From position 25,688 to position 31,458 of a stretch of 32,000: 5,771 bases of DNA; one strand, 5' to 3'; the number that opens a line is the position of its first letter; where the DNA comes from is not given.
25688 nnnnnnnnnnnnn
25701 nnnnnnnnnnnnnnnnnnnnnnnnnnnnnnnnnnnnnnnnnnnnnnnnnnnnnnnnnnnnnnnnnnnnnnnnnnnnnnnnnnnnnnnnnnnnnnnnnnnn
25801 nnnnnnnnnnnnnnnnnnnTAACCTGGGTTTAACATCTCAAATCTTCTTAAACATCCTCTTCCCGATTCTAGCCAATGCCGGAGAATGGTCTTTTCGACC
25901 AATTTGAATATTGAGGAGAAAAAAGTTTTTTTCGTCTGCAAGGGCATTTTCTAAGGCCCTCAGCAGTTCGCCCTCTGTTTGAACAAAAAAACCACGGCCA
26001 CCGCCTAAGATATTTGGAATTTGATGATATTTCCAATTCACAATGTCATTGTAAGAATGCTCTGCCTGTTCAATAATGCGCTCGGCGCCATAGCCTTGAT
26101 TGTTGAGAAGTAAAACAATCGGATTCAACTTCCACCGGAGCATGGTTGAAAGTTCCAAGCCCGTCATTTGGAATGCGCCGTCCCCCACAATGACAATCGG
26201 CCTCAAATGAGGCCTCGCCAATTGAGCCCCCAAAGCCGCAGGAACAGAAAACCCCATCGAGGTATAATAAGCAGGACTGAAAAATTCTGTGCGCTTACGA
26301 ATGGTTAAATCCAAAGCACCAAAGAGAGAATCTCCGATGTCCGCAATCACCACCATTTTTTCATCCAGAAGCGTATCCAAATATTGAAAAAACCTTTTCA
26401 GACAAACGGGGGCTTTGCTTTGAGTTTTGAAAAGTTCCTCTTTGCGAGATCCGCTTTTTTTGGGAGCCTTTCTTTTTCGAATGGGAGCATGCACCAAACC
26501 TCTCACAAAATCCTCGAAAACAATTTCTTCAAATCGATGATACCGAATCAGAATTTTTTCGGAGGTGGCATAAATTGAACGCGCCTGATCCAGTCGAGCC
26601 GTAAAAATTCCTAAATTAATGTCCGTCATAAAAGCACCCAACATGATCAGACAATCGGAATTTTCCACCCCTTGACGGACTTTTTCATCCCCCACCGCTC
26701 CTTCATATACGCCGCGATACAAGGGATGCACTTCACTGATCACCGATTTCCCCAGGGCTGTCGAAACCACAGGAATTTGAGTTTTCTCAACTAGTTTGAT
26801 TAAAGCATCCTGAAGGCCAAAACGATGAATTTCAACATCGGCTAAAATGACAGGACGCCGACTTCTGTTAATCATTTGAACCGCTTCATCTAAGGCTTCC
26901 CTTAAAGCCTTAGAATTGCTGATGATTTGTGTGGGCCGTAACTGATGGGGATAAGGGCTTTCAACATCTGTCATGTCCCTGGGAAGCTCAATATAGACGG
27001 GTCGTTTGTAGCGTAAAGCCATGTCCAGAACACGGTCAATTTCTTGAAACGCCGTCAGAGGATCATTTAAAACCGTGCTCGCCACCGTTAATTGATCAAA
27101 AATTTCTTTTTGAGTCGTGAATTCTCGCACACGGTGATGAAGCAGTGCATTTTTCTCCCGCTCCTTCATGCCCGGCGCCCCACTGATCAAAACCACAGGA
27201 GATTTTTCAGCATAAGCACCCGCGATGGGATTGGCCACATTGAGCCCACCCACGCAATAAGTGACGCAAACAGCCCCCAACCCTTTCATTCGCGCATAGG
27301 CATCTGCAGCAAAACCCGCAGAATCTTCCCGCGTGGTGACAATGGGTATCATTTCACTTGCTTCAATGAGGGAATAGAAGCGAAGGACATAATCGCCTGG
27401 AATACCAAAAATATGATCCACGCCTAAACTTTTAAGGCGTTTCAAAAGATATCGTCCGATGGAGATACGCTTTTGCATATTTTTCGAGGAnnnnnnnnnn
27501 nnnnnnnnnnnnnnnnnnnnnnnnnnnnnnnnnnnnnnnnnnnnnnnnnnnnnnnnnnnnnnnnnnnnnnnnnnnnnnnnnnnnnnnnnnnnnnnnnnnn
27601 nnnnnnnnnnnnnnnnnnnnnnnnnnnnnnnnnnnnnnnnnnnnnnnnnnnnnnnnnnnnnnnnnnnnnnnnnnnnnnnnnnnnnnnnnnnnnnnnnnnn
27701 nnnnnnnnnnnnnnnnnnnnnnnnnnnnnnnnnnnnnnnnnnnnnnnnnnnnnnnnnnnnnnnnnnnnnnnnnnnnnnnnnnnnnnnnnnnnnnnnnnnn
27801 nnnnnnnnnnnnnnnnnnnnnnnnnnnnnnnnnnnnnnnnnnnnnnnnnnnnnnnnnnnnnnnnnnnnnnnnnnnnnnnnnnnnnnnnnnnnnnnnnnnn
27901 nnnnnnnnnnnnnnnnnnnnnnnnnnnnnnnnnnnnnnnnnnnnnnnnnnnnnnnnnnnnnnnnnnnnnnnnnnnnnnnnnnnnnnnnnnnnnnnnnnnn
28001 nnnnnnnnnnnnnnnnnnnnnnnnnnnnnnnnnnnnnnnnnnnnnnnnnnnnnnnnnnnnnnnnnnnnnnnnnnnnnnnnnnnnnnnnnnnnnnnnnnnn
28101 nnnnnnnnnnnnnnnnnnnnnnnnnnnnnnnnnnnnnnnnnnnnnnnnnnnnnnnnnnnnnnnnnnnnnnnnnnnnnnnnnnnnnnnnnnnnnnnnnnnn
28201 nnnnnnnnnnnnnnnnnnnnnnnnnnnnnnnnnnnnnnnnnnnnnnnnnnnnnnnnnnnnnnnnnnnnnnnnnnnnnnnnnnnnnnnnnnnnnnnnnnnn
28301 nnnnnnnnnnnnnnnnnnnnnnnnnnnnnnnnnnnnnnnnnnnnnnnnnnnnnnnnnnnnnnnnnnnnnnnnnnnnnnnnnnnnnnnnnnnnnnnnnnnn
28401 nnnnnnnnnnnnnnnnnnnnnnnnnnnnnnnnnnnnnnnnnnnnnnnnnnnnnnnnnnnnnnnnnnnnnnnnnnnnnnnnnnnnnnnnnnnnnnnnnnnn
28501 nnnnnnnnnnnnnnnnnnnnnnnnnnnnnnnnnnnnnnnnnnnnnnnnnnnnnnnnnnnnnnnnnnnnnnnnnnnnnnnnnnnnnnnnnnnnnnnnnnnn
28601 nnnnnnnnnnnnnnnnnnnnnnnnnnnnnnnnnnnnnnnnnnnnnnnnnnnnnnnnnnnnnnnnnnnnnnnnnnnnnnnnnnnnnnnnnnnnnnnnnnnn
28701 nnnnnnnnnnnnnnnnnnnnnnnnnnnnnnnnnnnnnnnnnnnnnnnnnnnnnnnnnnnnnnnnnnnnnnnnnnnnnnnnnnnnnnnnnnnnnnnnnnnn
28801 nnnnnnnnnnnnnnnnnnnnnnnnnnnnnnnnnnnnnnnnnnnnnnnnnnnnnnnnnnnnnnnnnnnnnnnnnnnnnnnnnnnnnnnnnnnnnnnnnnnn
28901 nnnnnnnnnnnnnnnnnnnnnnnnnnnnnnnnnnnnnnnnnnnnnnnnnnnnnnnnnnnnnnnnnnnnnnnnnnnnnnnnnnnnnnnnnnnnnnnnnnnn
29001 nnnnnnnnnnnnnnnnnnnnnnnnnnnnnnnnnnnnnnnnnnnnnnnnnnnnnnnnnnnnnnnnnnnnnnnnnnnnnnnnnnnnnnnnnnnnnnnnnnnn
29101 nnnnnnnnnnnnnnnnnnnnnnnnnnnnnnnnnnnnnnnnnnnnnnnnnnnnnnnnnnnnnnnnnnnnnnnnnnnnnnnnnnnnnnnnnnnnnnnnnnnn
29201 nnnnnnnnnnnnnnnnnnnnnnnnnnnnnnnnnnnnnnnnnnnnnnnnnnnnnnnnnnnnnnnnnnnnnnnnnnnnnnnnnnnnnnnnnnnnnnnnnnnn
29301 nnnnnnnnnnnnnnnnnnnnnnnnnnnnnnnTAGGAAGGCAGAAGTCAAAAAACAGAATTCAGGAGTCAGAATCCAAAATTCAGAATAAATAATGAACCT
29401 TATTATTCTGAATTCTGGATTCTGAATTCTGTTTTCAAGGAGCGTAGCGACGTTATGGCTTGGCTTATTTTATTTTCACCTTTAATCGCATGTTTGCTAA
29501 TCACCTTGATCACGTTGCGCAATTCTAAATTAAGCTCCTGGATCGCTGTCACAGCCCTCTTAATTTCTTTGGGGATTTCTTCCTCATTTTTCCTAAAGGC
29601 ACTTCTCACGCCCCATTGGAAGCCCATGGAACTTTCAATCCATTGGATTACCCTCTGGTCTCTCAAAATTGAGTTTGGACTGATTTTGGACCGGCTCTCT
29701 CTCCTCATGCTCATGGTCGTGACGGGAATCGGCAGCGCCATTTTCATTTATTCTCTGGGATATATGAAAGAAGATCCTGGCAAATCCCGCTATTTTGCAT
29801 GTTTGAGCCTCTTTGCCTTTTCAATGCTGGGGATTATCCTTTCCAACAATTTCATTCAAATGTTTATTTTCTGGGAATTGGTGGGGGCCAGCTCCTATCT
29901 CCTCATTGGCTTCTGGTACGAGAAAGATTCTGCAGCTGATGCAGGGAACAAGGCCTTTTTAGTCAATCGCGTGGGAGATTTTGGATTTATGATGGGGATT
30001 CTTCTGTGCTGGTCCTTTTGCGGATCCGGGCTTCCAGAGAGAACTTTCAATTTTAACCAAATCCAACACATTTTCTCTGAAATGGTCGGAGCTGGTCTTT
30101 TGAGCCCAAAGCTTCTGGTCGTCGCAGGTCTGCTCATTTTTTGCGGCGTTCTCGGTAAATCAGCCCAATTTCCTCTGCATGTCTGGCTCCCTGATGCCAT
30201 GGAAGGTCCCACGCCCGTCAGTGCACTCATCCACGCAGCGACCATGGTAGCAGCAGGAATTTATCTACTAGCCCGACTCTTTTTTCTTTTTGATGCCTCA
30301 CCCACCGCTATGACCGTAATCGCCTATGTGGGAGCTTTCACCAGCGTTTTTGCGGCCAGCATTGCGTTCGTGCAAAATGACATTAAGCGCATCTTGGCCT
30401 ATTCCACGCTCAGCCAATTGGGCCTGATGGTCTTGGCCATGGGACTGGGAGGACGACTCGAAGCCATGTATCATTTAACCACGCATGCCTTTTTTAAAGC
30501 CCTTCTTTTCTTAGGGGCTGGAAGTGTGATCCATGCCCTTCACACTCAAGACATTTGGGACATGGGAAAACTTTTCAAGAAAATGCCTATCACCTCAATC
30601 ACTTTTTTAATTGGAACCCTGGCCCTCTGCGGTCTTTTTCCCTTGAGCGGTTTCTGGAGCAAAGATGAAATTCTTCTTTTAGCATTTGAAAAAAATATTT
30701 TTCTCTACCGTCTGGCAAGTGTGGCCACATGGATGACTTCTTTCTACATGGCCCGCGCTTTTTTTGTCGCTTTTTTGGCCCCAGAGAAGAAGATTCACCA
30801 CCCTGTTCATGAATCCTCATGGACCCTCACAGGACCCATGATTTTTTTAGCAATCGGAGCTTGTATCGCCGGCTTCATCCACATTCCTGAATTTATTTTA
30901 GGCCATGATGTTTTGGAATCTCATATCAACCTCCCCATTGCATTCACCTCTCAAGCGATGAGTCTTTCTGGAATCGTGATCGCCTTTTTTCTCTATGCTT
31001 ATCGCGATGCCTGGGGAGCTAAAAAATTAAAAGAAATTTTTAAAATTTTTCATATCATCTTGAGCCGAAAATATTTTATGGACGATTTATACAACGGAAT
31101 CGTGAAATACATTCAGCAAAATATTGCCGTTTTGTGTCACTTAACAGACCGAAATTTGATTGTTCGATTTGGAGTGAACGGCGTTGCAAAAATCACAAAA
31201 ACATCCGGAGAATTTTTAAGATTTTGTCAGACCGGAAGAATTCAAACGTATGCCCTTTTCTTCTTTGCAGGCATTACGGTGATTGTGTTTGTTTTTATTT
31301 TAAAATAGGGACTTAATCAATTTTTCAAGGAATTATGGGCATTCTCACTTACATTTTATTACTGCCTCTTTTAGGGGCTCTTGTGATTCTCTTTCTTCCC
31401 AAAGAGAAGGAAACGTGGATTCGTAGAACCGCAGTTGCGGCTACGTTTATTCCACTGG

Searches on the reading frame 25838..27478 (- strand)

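Call 45: search_protein_families(library=pfam, max_evalue=0.00001, proteins=[window:25838-27478:-])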
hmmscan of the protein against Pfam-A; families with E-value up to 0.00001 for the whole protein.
window:25838-27478:- (546 aa): 3 families
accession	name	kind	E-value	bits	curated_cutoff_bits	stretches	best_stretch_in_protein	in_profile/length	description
PF02776.23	TPP_enzyme_N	-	1.4e-27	96.3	26.8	1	7-112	3-110/119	Thiamine pyrophosphate enzyme, N-terminal TPP binding domain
PF02775.26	TPP_enzyme_C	-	8.8e-26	90.9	21.9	1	381-523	2-150/151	Thiamine pyrophosphate enzyme, C-terminal TPP binding domain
PF00205.28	TPP_enzyme_M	-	5.6e-24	84.8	30.4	1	196-289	1-93/137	Thiamine pyrophosphate enzyme, central domain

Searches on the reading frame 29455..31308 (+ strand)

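Call 45: search_protein_families(library=pfam, max_evalue=0.00001, proteins=[window:29455-31308:+])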
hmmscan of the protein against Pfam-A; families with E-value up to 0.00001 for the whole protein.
window:29455-31308:+ (617 aa): 3 families
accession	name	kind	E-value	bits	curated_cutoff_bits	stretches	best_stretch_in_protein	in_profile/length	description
PF00361.26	Proton_antipo_M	-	3.1e-78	263.4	21.5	1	130-427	1-293/294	NADH:quinone oxidoreductase/Mrp antiporter, TM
PF00662.26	Proton_antipo_N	-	4.7e-19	68.5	24.5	1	64-114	1-51/51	NADH-Ubiquinone oxidoreductase (complex I), chain 5 N-terminus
PF06455.17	NADH5_C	-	1.6e-11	44.6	28.2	1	436-613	7-180/181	NADH dehydrogenase subunit 5 C-terminus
